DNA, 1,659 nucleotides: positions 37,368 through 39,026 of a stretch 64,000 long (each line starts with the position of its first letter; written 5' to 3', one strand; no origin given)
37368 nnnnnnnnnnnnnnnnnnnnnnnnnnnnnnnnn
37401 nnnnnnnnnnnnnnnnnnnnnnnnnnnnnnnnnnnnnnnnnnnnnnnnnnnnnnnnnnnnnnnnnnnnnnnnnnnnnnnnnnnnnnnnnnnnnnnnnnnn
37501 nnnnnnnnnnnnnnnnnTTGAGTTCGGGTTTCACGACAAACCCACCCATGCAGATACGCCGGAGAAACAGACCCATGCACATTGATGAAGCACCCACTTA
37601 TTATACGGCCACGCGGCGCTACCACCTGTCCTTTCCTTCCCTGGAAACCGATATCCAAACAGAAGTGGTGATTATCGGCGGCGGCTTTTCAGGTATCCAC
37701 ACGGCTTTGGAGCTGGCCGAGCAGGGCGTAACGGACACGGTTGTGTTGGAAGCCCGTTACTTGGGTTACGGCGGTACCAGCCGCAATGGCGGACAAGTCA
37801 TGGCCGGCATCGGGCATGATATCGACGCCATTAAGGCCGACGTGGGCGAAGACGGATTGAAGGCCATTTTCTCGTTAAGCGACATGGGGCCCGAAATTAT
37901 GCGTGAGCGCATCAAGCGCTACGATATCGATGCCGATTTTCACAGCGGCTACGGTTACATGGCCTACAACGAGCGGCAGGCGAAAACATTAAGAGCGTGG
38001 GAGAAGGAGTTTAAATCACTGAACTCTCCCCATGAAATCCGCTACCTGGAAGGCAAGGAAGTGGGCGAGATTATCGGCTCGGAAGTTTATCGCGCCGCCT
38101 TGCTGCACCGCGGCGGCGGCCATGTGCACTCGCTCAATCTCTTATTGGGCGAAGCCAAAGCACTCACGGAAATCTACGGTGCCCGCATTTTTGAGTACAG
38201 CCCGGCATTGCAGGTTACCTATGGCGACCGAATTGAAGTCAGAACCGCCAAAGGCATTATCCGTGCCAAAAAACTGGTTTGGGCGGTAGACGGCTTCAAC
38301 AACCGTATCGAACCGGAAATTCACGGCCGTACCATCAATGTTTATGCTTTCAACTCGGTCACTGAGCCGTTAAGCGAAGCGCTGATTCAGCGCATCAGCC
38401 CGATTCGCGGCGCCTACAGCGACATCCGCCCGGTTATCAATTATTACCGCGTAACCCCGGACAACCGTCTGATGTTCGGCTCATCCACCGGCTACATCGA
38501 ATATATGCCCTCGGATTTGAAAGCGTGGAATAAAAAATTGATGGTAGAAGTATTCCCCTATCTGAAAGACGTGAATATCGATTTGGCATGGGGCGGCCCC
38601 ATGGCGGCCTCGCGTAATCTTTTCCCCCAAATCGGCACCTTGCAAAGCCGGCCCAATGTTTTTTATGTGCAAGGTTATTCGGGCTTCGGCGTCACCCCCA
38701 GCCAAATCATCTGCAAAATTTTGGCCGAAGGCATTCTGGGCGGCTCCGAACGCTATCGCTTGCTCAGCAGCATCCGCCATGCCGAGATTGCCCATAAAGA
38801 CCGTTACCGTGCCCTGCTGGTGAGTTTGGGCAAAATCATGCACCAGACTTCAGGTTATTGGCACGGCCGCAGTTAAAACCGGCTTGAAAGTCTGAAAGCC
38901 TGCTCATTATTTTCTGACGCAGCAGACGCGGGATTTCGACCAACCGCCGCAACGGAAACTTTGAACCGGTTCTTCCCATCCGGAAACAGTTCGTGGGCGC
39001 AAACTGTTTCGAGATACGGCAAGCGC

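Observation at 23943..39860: About 16-kb homoprotocatechuate (3,4-dihydroxyphenylacetate) catabolic island bounded and punctuated by MITE-like repeats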

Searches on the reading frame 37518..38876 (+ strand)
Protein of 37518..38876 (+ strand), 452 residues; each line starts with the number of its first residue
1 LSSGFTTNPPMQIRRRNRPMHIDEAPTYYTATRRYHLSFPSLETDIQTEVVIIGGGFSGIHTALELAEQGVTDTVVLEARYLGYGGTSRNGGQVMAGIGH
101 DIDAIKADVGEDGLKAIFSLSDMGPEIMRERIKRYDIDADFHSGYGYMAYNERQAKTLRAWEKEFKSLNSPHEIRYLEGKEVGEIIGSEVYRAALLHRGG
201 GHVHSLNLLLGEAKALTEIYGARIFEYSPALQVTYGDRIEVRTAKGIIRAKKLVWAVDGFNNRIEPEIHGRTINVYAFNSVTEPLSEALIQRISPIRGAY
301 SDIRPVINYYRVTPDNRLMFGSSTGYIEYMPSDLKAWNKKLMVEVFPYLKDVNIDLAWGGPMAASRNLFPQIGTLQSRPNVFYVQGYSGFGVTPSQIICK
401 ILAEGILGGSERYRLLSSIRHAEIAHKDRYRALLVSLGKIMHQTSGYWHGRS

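Call 15: search_protein_families(library=pfam, proteins=[window:37518-38876:+])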
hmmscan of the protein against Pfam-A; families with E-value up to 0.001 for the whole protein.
window:37518-38876:+ (452 aa): 5 families
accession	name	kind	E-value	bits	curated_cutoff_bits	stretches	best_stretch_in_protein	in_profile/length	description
PF01266.30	DAO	-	7.7e-52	177.4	27.9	1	50-404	2-352/353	FAD dependent oxidoreductase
PF13738.12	Pyr_redox_3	-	7.9e-07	29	30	0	51-80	1-30/305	Pyridine nucleotide-disulphide oxidoreductase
PF01946.23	Thi4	-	5.3e-05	23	26.2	1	41-96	11-65/235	Thi4 family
PF01494.25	FAD_binding_3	-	0.00025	20.8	22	1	48-76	2-30/349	FAD binding domain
PF00890.30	FAD_binding_2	-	0.00074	19.3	20.4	0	50-82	2-33/414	FAD binding domain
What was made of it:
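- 37575..38876 (+): DAO-family FAD oxidoreductase (433 aa). Proposed amine oxidase or dehydrogenase. PF01266 (call 15).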

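Call 22: search_protein_families(library=ncbifam, proteins=[window:37518-38876:+], max_evalue=0.01)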
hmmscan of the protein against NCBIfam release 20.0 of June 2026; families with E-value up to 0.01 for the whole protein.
window:37518-38876:+ (452 aa): 35 families (the best 25 are shown)
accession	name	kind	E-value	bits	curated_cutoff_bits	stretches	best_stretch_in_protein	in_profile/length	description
NF050086.1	pipecolate_AmaA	exception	6.4e-51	173.3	600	1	36-434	14-407/425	L-pipecolate oxidase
TIGR03329.1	Phn_aa_oxid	hypoth_equivalog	2e-42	145.6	632.8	1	40-411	17-396/460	putative aminophosphonate oxidoreductase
TIGR01373.1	soxB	subfamily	1.1e-10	40.9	529.45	1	46-94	29-78/407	sarcosine oxidase subunit beta family protein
NF009074.0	PRK12409.1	equivalog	2.6e-07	30.2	494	1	49-96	3-50/410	D-amino acid dehydrogenase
TIGR02352.1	thiamin_ThiO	equivalog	7.5e-06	25.3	250.8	1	50-407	1-348/351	glycine oxidase ThiO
TIGR03197.1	MnmC_Cterm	equivalog_domain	1.3e-05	24.5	174.2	1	50-208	2-150/400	FAD-dependent 5-carboxymethylaminomethyl-2-thiouridine(34) oxidoreductase MnmC1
NF002480.1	PRK01747.1-1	equivalog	1.5e-05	23.6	540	1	43-210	244-400/645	bifunctional tRNA (5-methylaminomethyl-2-thiouridine)(34)-methyltransferase MnmC2/FAD-dependent 5-carboxymethylaminomethyl-2-thiouridine(34)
TIGR03364.1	HpnW_proposed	hypoth_equivalog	1.6e-05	24.2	285.1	1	48-254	1-190/365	TIGR03364 family FAD-dependent oxidoreductase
TIGR00292.1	TIGR00292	equivalog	3.1e-05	23.3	148.3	1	42-96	16-68/254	sulfide-dependent adenosine diphosphate thiazole synthase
NF005511.0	PRK07121.1-4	equivalog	8.2e-05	21.2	466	1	43-101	16-72/553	FAD-binding protein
TIGR01813.1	flavo_cyto_c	subfamily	9.2e-05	21.3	285.45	1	49-97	1-48/444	flavocytochrome c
NF008726.1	PRK11728.1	equivalog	0.00015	20.7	299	1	49-119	2-74/389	L-2-hydroxyglutarate oxidase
NF004780.0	PRK06126.1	subfamily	0.00018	19.9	445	1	44-76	5-37/552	hypothetical protein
NF002481.1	PRK01747.1-2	equivalog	0.00019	20.4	600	1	36-98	227-289/611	bifunctional tRNA (5-methylaminomethyl-2-thiouridine)(34)-methyltransferase MnmC2/FAD-dependent 5-carboxymethylaminomethyl-2-thiouridine(34)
NF005512.0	PRK07121.1-5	subfamily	0.00024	19.8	812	1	44-135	18-108/489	FAD-binding protein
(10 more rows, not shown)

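Call 30: search_solved_structures(query=window:37518-38876:+, max_evalue=0.00001)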
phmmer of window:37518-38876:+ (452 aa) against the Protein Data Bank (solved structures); distinct sequences matched with E-value up to 0.00001: 5.
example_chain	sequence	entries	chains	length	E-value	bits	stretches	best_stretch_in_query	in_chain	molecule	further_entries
1y56_B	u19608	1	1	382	5.6e-11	45.3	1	47-410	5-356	sarcosine oxidase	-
5l46_A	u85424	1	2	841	4.9e-07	32.3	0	47-92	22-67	Dimethylglycine dehydrogenase, mitochondrial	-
4pab_A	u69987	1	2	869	5.6e-07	32.1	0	46-92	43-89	Dimethylglycine dehydrogenase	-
4p9s_A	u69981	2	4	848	1.2e-06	31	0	46-92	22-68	Dimethylglycine dehydrogenase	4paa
5i39_A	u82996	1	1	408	1.9e-06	30.4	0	47-409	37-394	L-amino acid deaminase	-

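Call 46: find_homologous_proteins(query=window:37518-38876:+, max_evalue=1e-40)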
Query window:37518-38876:+ (452 aa): 716 proteins with E <= 1e-40 among 8000 candidates; the best 120 are listed.
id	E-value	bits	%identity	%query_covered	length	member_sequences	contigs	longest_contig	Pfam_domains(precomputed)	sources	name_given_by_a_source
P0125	2.1e-286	968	98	96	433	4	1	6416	PF01266.31,PF13738.13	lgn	-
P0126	4.6e-277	937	95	96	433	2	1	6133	PF01266.31,PF13738.13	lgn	-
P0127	1.6e-273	926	93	96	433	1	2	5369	PF01266.31,PF13738.13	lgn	-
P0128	9.2e-241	818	82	96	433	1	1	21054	PF01946.24,PF01266.31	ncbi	ncbi:MAG: FAD-binding oxidoreductase [Comamonas sp.]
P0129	1.5e-240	817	82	96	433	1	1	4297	PF01266.31,PF13738.13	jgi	jgi:gamma-glutamylputrescine oxidase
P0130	3.2e-239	812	81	96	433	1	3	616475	PF01946.24,PF01266.31,PF13738.13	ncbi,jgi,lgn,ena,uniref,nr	ncbi:NAD(P)/FAD-dependent oxidoreductase [Paraburkholderia ferrariae]|uniref:NAD(P)/FAD-dependent ox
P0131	1.3e-238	811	80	96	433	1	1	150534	PF01266.31,PF13738.13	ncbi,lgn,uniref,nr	ncbi:NAD(P)/FAD-dependent oxidoreductase [Paraburkholderia bannensis]|uniref:NAD(P)/FAD-dependent ox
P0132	3.1e-238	809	81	96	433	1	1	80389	PF01946.24,PF01266.31,PF13738.13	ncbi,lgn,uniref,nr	ncbi:FAD-binding oxidoreductase [Paraburkholderia sp. UYCP14C]|uniref:NAD(P)/FAD-dependent oxidoredu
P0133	5.0e-238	809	80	96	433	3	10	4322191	PF01266.31,PF13738.13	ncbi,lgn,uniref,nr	ncbi:FAD-binding oxidoreductase [Trinickia caryophylli]|uniref:Gamma-glutamylputrescine oxidase n=1 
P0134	6.5e-238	808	82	96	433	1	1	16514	PF01266.31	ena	-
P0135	1.6e-237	807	80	96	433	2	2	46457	PF01946.24,PF01266.31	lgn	-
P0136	1.8e-237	807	80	96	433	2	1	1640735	PF01946.24,PF01266.31,PF13738.13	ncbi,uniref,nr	ncbi:NAD(P)/FAD-dependent oxidoreductase [Paraburkholderia sp. HD33-4]|uniref:NAD(P)/FAD-dependent o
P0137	4.9e-237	805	81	96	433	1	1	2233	PF01266.31,PF13738.13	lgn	-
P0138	7.2e-237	805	80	96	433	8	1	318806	PF01946.24,PF01266.31,PF13738.13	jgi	jgi:gamma-glutamylputrescine oxidase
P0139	2.0e-236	803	80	96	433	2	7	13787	PF01266.31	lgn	-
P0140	2.3e-236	803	78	96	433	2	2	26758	PF01266.31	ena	-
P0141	2.4e-236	803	80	96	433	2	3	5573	PF01946.24,PF01266.31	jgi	jgi:gamma-glutamylputrescine oxidase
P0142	3.6e-236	802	79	96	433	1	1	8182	PF01946.24,PF01266.31,PF13738.13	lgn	-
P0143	4.0e-236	802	81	96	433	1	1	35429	PF01946.24,PF01266.31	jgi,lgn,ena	-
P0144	4.5e-236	802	80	96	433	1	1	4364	PF01946.24,PF01266.31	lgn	-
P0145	4.6e-236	802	79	96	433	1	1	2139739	PF01946.24,PF01266.31,PF13738.13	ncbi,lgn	ncbi:gamma-glutamylputrescine oxidase [Burkholderia multivorans]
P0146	1.4e-235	801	80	96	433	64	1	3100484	PF01266.31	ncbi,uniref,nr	ncbi:FAD-binding oxidoreductase [Paraburkholderia sp. SUR17]|uniref:NAD(P)/FAD-dependent oxidoreduct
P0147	1.7e-235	800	79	96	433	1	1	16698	PF01946.24,PF01266.31,PF13738.13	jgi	jgi:gamma-glutamylputrescine oxidase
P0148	2.1e-235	800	79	96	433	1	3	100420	PF01946.24,PF01266.31,PF13738.13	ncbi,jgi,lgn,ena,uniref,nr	ncbi:FAD dependent oxidoreductase [Burkholderia sp. lig30]|jgi:gamma-glutamylputrescine oxidase|unir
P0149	2.6e-235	800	79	96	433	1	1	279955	PF01946.24,PF01266.31,PF13738.13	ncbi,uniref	ncbi:NAD(P)/FAD-dependent oxidoreductase [Paraburkholderia silvatlantica]|uniref:NAD(P)/FAD-dependen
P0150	7.4e-235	798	79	96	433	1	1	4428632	PF01946.24,PF01266.31,PF13738.13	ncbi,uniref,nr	ncbi:NAD(P)/FAD-dependent oxidoreductase [Paraburkholderia sp. HD33-4]|uniref:NAD(P)/FAD-dependent o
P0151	9.2e-235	798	79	96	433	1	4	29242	PF01946.24,PF01266.31,PF13738.13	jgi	jgi:gamma-glutamylputrescine oxidase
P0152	1.0e-234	798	79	96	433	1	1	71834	PF01946.24,PF01266.31,PF13738.13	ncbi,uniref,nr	ncbi:FAD-dependent oxidoreductase [Paraburkholderia ginsengiterrae]|uniref:FAD-dependent oxidoreduct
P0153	1.7e-234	797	79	96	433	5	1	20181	PF01946.24,PF01266.31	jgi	jgi:gamma-glutamylputrescine oxidase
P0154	2.7e-234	796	79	96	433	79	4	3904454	PF01946.24,PF01266.31,PF13738.13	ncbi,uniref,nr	ncbi:FAD-binding oxidoreductase [Paraburkholderia agricolaris]|uniref:FAD-binding oxidoreductase n=1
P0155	3.3e-234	796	78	96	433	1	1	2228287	PF01946.24,PF01266.31,PF13738.13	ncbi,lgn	ncbi:gamma-glutamylputrescine oxidase [Burkholderia multivorans]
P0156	4.4e-234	796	78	96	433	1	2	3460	PF01946.24,PF01266.31,PF13738.13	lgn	-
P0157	4.6e-234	795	78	96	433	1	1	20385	PF01946.24,PF01266.31,PF13738.13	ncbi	-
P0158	6.0e-234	795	78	96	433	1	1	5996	PF01946.24,PF01266.31,PF13738.13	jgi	jgi:gamma-glutamylputrescine oxidase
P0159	6.9e-234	795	78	96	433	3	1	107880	PF01946.24,PF01266.31,PF13738.13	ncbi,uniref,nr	ncbi:NAD(P)/FAD-dependent oxidoreductase [Paraburkholderia ginsengiterrae]|uniref:FAD-dependent oxid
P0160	1.0e-233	794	79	96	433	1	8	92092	PF01946.24,PF01266.31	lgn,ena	-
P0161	1.2e-233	794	78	96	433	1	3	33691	PF01946.24,PF01266.31,PF13738.13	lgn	-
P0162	1.7e-233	794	80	96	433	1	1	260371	PF01266.31,PF13738.13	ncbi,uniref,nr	ncbi:NAD(P)/FAD-dependent oxidoreductase [Trinickia dinghuensis]|uniref:FAD-binding oxidoreductase n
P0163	1.8e-233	794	79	96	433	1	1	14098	PF01946.24,PF01266.31,PF13738.13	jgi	jgi:gamma-glutamylputrescine oxidase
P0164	1.3e-232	791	78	96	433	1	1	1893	PF01946.24,PF01266.31,PF13738.13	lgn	-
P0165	1.6e-232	790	78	96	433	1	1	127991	PF01946.24,PF01266.31,PF13738.13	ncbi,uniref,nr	ncbi:FAD-dependent oxidoreductase [Burkholderia sp. SRS-W-2-2016]|uniref:NAD(P)/FAD-dependent oxidor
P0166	2.2e-232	790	79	96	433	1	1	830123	PF01946.24,PF01266.31,PF13738.13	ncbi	ncbi:MAG: FAD-binding oxidoreductase [Steroidobacteraceae bacterium]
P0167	6.4e-232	788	78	96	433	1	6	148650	PF01946.24,PF01266.31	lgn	-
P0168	1.1e-231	788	78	96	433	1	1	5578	PF01946.24,PF01266.31,PF13738.13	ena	-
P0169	1.7e-231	787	79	96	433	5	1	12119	PF01946.24,PF01266.31,PF13738.13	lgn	-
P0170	2.6e-231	786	78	96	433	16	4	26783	PF01266.31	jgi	jgi:gamma-glutamylputrescine oxidase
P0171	3.8e-231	786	78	96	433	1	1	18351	PF01946.24,PF01266.31,PF00890.31,PF13738.13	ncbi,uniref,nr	ncbi:FAD-binding oxidoreductase [Erwinia sp. S43]|uniref:NAD(P)/FAD-dependent oxidoreductase n=1 Tax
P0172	1.0e-230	784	79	96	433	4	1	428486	PF01946.24,PF01266.31,PF13738.13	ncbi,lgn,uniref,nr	ncbi:NAD(P)/FAD-dependent oxidoreductase [Candidatus Pantoea multigeneris]|uniref:FAD-binding oxidor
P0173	2.4e-230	783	78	96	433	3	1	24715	PF01946.24,PF01266.31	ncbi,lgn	ncbi:MAG: FAD-binding oxidoreductase [Burkholderia gladioli]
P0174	8.7e-230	781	79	96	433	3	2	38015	PF01946.24,PF01266.31,PF13738.13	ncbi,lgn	-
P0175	7.6e-229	778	77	96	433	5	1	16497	PF01946.24,PF01266.31,PF13738.13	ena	-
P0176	1.3e-228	778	77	96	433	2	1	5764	PF01946.24,PF01266.31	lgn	-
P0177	1.7e-227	774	77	96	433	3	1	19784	PF01946.24,PF01266.31,PF13738.13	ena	-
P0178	2.1e-227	774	77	95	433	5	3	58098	PF01266.31,PF13738.13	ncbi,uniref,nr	ncbi:NAD(P)/FAD-dependent oxidoreductase [Xanthomonas codiaei]|uniref:FAD-dependent oxidoreductase n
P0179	4.6e-227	772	78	96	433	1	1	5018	PF01266.31,PF13738.13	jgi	-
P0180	2.4e-226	770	76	96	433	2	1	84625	PF01946.24,PF01266.31,PF13738.13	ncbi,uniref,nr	ncbi:FAD dependent oxidoreductase [Caballeronia hypogeia]|uniref:FAD dependent oxidoreductase n=1 Ta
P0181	1.2e-224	765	77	96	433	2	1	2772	PF01266.31,PF13738.13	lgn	-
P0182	1.4e-224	764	76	95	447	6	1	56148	PF01266.31,PF13738.13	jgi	-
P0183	1.9e-224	764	76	96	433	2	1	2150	PF01946.24,PF01266.31,PF13738.13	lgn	-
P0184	6.0e-224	762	77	95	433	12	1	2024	PF01266.31,PF13738.13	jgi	-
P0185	2.1e-223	760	76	95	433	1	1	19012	PF01266.31,PF13738.13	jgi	-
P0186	2.1e-223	760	77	95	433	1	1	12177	PF01266.31,PF13738.13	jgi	-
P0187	2.1e-223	760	76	95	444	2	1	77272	PF01946.24,PF01266.31,PF13738.13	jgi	-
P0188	3.9e-223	759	76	96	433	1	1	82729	PF01266.31,PF13738.13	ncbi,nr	ncbi:MAG: FAD-binding oxidoreductase [Gammaproteobacteria bacterium]|nr:FAD-binding oxidoreductase [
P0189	4.1e-223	759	74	96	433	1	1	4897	PF01946.24,PF01266.31,PF13738.13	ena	-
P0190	1.9e-222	757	77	95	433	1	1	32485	PF01946.24,PF01266.31,PF13738.13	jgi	-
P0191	9.6e-222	755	76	96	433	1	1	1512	PF01946.24,PF01266.31,PF13738.13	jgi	-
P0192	9.9e-222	755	74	96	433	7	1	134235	PF01946.24,PF01266.31,PF13738.13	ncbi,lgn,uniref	ncbi:NAD(P)/FAD-dependent oxidoreductase [Kerstersia similis]|uniref:NAD(P)/FAD-dependent oxidoreduc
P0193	1.0e-221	755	76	95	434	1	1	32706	PF01946.24,PF01266.31,PF13738.13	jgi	-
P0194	1.1e-220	751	77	96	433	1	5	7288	PF01946.24,PF01266.31,PF13738.13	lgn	-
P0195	1.7e-220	751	75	96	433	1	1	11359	PF01946.24,PF01266.31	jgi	jgi:gamma-glutamylputrescine oxidase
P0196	2.4e-219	747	60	71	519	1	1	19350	PF01946.24,PF01266.31,PF13738.13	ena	-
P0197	3.7e-218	743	74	96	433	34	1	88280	PF01946.24,PF01266.31,PF00890.31,PF13738.13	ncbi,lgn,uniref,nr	ncbi:FAD-binding oxidoreductase [Burkholderia multivorans]|uniref:NAD(P)/FAD-dependent oxidoreductas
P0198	6.2e-217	739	72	96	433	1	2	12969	PF01266.31,PF13738.13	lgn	-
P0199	4.5e-216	736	73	96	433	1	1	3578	PF01946.24,PF01266.31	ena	-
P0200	9.2e-214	729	72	96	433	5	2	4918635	PF01946.24,PF01266.31,PF13738.13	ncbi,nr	ncbi:FAD-binding oxidoreductase [Prodigiosinella aquatilis]|nr:FAD-binding oxidoreductase [Prodigios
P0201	5.9e-211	719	70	96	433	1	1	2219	PF01266.31,PF13738.13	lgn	-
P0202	1.1e-208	712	69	96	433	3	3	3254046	PF01946.24,PF01266.31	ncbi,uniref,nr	ncbi:NAD(P)/FAD-dependent oxidoreductase [Pectobacterium zantedeschiae]|uniref:FAD-binding oxidoredu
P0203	1.2e-207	708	70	95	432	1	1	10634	PF01946.24,PF01266.31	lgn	-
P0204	1.5e-207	708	69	96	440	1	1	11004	PF01946.24,PF01266.31,PF13738.13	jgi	jgi:gamma-glutamylputrescine oxidase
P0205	4.1e-207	707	70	95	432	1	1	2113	PF01946.24,PF01266.31,PF13738.13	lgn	-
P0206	6.0e-207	706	71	95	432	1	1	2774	PF01946.24,PF01266.31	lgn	-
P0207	1.1e-206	705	70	95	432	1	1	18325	PF01946.24,PF01266.31,PF13738.13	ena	-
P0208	1.2e-206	705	71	95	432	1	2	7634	PF01946.24,PF01266.31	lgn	-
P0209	1.9e-206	704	70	95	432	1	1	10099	PF01266.31,PF13738.13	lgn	-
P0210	2.4e-206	704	69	95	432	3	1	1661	PF01266.31,PF13738.13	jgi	jgi:gamma-glutamylputrescine oxidase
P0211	2.6e-206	704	70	95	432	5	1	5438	PF01946.24,PF01266.31,PF07992.21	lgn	-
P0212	5.2e-206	703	70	95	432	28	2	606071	PF01946.24,PF01266.31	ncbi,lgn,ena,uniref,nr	ncbi:FAD-binding oxidoreductase [Pseudomonas sp.]|uniref:NAD(P)/FAD-dependent oxidoreductase n=1 Tax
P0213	5.4e-206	703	69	95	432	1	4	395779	PF01946.24,PF01266.31,PF13738.13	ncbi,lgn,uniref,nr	ncbi:NAD(P)/FAD-dependent oxidoreductase [Pseudogulbenkiania ferrooxidans]|uniref:FAD dependent oxid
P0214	7.2e-206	703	69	95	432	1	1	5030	PF01946.24,PF01266.31,PF13738.13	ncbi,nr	ncbi:MAG TPA: FAD-binding oxidoreductase [Pseudogulbenkiania sp.]|nr:FAD-binding oxidoreductase [Pse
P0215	7.9e-206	702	70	96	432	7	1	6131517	PF01946.24,PF01266.31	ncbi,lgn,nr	ncbi:FAD-binding oxidoreductase [Lysobacter enzymogenes]|nr:FAD-binding oxidoreductase [Lysobacter e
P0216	9.3e-206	702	70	95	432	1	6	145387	PF01946.24,PF01266.31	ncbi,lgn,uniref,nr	ncbi:FAD-binding oxidoreductase [Rhodoferax sp.]|uniref:NAD(P)/FAD-dependent oxidoreductase n=1 Tax=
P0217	1.1e-205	702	70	95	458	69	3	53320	PF01946.24,PF01266.31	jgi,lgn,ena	-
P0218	1.5e-205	702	69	95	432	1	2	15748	PF01946.24,PF01266.31,PF13738.13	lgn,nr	nr:FAD-binding oxidoreductase [uncultured Pseudogulbenkiania sp.]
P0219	1.8e-205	701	70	95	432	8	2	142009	PF01946.24,PF01266.31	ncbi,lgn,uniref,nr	ncbi:NAD(P)/FAD-dependent oxidoreductase [Castellaniella defragrans]|uniref:Gamma-glutamylputrescine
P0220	1.9e-205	701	69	95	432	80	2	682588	PF01946.24,PF01266.31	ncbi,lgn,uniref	ncbi:NAD(P)/FAD-dependent oxidoreductase [Pseudomonas sp. USHLN015]|uniref:NAD(P)/FAD-dependent oxid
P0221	3.9e-205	700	69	95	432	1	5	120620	PF01946.24,PF01266.31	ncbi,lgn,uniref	ncbi:MAG: FAD-binding oxidoreductase [Castellaniella sp.]|uniref:NAD(P)/FAD-dependent oxidoreductase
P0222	4.8e-205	700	68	95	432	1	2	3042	PF01946.24,PF01266.31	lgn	-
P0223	5.2e-205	700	70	95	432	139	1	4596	PF01946.24,PF01266.31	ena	-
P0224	8.2e-205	699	69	96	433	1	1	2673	PF01946.24,PF01266.31,PF00890.31,PF13738.13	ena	-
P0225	8.2e-205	699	69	96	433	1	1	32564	PF01946.24,PF01266.31,PF00890.31,PF13738.13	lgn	-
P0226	8.2e-205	699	69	96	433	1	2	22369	PF01946.24,PF01266.31,PF00890.31,PF13738.13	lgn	-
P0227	8.3e-205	699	68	96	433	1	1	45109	PF01946.24,PF01266.31,PF00890.31,PF13738.13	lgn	-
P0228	8.3e-205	699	69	96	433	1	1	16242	PF01946.24,PF01266.31,PF00890.31,PF13738.13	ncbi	ncbi:MAG: NAD(P)/FAD-dependent oxidoreductase [Acinetobacter tjernbergiae]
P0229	1.1e-204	699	69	96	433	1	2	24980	PF01946.24,PF01266.31,PF00890.31,PF13738.13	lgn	-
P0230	1.3e-204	698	70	95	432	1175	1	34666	PF01946.24,PF01266.31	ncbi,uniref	ncbi:NAD(P)/FAD-dependent oxidoreductase [Pseudomonas aeruginosa]|uniref:NAD(P)/FAD-dependent oxidor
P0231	1.4e-204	698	68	96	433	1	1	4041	PF01946.24,PF01266.31,PF13738.13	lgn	-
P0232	1.6e-204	698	70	95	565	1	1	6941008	PF01946.24,PF01266.31,PF05899.19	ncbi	-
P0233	2.2e-204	698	68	96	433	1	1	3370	PF01946.24,PF01266.31,PF13738.13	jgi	-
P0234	3.0e-204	697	68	96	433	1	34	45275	PF01946.24,PF01266.31,PF13738.13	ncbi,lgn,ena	ncbi:MAG: FAD-binding oxidoreductase [Acinetobacter sp.]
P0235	5.6e-204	696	68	96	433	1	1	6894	PF01946.24,PF01266.31,PF00890.31,PF13738.13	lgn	-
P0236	5.7e-204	696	68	96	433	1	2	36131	PF01946.24,PF01266.31,PF00890.31,PF13738.13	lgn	-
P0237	5.9e-204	696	68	96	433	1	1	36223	PF01946.24,PF01266.31,PF00890.31,PF13738.13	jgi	-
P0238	5.9e-204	696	68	96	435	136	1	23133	PF01946.24,PF01266.31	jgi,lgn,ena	-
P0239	6.8e-204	696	71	95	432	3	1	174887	PF01946.24,PF01266.31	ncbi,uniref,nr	ncbi:FAD-dependent oxidoreductase [Pokkaliibacter plantistimulans]|uniref:FAD-dependent oxidoreducta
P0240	1.6e-203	695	68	96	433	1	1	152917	PF01946.24,PF01266.31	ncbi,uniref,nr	ncbi:FAD-binding oxidoreductase [Shimwellia pseudoproteus]|uniref:NAD(P)/FAD-dependent oxidoreductas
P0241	3.4e-203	694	69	95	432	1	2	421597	PF01946.24,PF01266.31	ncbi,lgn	-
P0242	3.9e-203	694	68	96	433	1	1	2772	PF01946.24,PF01266.31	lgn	-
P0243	5.0e-203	693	67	96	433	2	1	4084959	PF01946.24,PF01266.31,PF13738.13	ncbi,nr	nr:FAD-binding oxidoreductase [Acinetobacter sp. Marseille-Q1620]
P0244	6.1e-203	693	68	96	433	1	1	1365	PF01946.24,PF01266.31,PF13738.13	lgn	-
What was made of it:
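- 37575..38876 (+): 80-82% identical to Burkholderiales proteins (call 46).
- The nearest DAO homologues are 80-82% identical, in Burkholderiales (call 46). The DAO family is annotated by sources as gamma-glutamylputrescine oxidase (call 46), and no glutamylation genes are present. Sources name the DAO family gamma-glutamylputrescine oxidase (call 46).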
